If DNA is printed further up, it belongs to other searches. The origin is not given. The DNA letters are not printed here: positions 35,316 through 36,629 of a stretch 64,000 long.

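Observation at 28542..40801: Apparently complete pseudaminic-acid-type nonulosonic acid pathway with a double amidotransferase module (predicted acetamidino derivative)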

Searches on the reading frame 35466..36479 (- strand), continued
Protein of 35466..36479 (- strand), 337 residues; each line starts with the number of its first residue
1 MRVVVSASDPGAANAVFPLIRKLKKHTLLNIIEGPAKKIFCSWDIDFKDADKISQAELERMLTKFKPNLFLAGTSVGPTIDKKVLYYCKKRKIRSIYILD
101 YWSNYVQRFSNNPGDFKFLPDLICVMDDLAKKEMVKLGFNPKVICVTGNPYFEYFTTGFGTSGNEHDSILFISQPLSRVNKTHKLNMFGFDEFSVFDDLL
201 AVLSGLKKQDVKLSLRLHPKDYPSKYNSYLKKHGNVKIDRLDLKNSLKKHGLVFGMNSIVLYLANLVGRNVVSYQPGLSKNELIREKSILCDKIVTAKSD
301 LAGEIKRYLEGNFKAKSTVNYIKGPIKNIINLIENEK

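Call 63: search_protein_families(library=ncbifam, proteins=[L038:7472-8488:+], max_evalue=0.001)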
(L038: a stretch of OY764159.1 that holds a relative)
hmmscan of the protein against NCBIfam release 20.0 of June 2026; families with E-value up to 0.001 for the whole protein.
L038:7472-8488:+ (338 aa): 2 families
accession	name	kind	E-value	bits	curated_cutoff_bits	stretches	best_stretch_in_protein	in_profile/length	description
TIGR03590.1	PseG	equivalog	5.4e-39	134.5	153.55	1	1-264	1-268/280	UDP-2,4-diacetamido-2,4,6-trideoxy-beta-L-altropyranose hydrolase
NF009102.0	PRK12446.1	equivalog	0.00093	18.2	339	0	15-97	12-93/352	undecaprenyldiphospho-muramoylpentapeptide beta-N-acetylglucosaminyltransferase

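Call 66: search_dna_similar(query=window:35466-36479:-, collection=plasmids, mode=protein, max_evalue=0.00001, max_rows=15)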
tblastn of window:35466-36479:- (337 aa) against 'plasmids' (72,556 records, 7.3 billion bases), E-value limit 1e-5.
No match.

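Call 72: search_protein_families(library=pfam, alignment_id=A1, max_evalue=0.1)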
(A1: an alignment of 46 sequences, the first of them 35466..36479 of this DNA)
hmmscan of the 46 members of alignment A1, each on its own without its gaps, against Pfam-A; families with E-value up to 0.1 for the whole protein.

A. member 1, window:35466-36479:- (337 aa): 0 families

B. families by the number of members that match (of 46 scanned): 14 families
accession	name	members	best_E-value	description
PF02350.25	Epimerase_2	31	9e-07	UDP-N-acetylglucosamine 2-epimerase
PF07388.17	A-2_8-polyST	15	8.1e-10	Alpha-2,8-polysialyltransferase (POLYST)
PF04007.18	DUF354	6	4.4e-06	Protein of unknown function (DUF354)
PF04464.20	Glyphos_transf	5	1.4e-08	CDP-Glycerol:Poly(glycerophosphate) glycerophosphotransferase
PF06925.17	MGDG_synth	5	2.1e-07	Monogalactosyldiacylglycerol (MGDG) synthase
PF05159.20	Capsule_synth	2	0.042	Capsule polysaccharide biosynthesis protein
PF13439.12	Glyco_transf_4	1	0.00014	Glycosyltransferase Family 4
PF09804.14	DENND11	1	0.015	DENN domain-containing protein 11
PF06575.17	DUF1132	1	0.03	Protein of unknown function (DUF1132)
PF13579.12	Glyco_trans_4_4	1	0.035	Glycosyl transferase 4-like domain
PF04016.18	DUF364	1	0.046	Putative heavy-metal chelation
PF11387.14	DUF2795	1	0.08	Protein of unknown function (DUF2795)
PF12704.14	MacB_PCD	1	0.082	MacB-like periplasmic core domain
PF02747.20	PCNA_C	1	0.097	Proliferating cell nuclear antigen, C-terminal domain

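Call 74: search_protein_families(library=pfam, proteins=[L017:12160-12771:+, L017:12793-13449:+, L021:10953-11588:+, L021:12705-13355:+, L021:13374-13949:+, L011:12340-12951:+, L011:14024-14662:+, L008:5672-6337:+, L008:6427-7104:+, L021:5249-6619:+], max_evalue=0.001)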
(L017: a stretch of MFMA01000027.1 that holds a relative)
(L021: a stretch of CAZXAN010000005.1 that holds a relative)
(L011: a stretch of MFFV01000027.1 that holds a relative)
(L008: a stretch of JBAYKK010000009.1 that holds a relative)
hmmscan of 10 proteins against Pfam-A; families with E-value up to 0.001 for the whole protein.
L017:12160-12771:+ (203 aa): 1 family
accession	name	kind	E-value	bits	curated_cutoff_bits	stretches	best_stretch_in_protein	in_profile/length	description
PF02698.23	DUF218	-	3.8e-14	53.2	27.6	1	5-143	1-103/133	DUF218 domain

L017:12793-13449:+ (218 aa): 1 family
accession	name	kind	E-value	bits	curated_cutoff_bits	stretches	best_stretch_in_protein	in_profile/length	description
PF00551.24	Formyl_trans_N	-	5.2e-08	33.3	26.1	1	47-134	80-168/181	Formyl transferase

L021:10953-11588:+ (211 aa): 5 families
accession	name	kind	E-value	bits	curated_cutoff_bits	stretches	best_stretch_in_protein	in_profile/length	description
PF08241.18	Methyltransf_11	-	9.5e-16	58.7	21.2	1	59-144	1-86/95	Methyltransferase domain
PF13649.12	Methyltransf_25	-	1.5e-13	51.7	27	1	58-144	1-92/97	Methyltransferase domain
PF08242.18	Methyltransf_12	-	4.2e-08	34.2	30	1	59-144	1-91/98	Methyltransferase domain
PF13489.12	Methyltransf_23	-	6.1e-06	26.5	27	1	47-146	15-109/164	Methyltransferase domain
PF13847.12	Methyltransf_31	-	1.5e-05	25.2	27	1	55-143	4-99/145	Methyltransferase domain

L021:12705-13355:+ (216 aa): 1 family
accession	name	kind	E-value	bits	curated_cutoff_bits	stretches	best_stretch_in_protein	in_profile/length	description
PF02698.23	DUF218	-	5e-14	52.8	27.6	1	18-194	1-132/133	DUF218 domain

L021:13374-13949:+ (191 aa): 1 family
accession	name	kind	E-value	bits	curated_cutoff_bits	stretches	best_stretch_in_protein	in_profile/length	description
PF00551.24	Formyl_trans_N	-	3.7e-16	59.8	26.1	1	32-135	75-179/181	Formyl transferase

L011:12340-12951:+ (203 aa): 1 family
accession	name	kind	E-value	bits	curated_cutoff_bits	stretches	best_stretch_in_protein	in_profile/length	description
PF02698.23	DUF218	-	6.8e-18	65.3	27.6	1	5-138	1-102/133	DUF218 domain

L011:14024-14662:+ (212 aa): 1 family
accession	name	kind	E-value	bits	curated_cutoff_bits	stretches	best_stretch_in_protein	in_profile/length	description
PF00551.24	Formyl_trans_N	-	0.00026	21.2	26.1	1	69-122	105-158/181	Formyl transferase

L008:5672-6337:+ (221 aa): 1 family
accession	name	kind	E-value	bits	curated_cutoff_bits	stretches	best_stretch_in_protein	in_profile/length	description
PF00551.24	Formyl_trans_N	-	1.4e-08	35.2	26.1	1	52-126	80-155/181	Formyl transferase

L008:6427-7104:+ (225 aa): 1 family
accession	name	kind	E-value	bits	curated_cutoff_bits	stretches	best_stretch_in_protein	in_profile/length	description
PF02585.22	PIG-L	-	3.1e-26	92.8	28.2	1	6-128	1-128/129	GlcNAc-PI de-N-acetylase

L021:5249-6619:+ (456 aa): 1 family
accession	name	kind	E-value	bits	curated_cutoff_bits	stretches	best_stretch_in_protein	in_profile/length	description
PF01425.27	Amidase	-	3.9e-65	221.1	27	1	29-429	4-445/445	Amidase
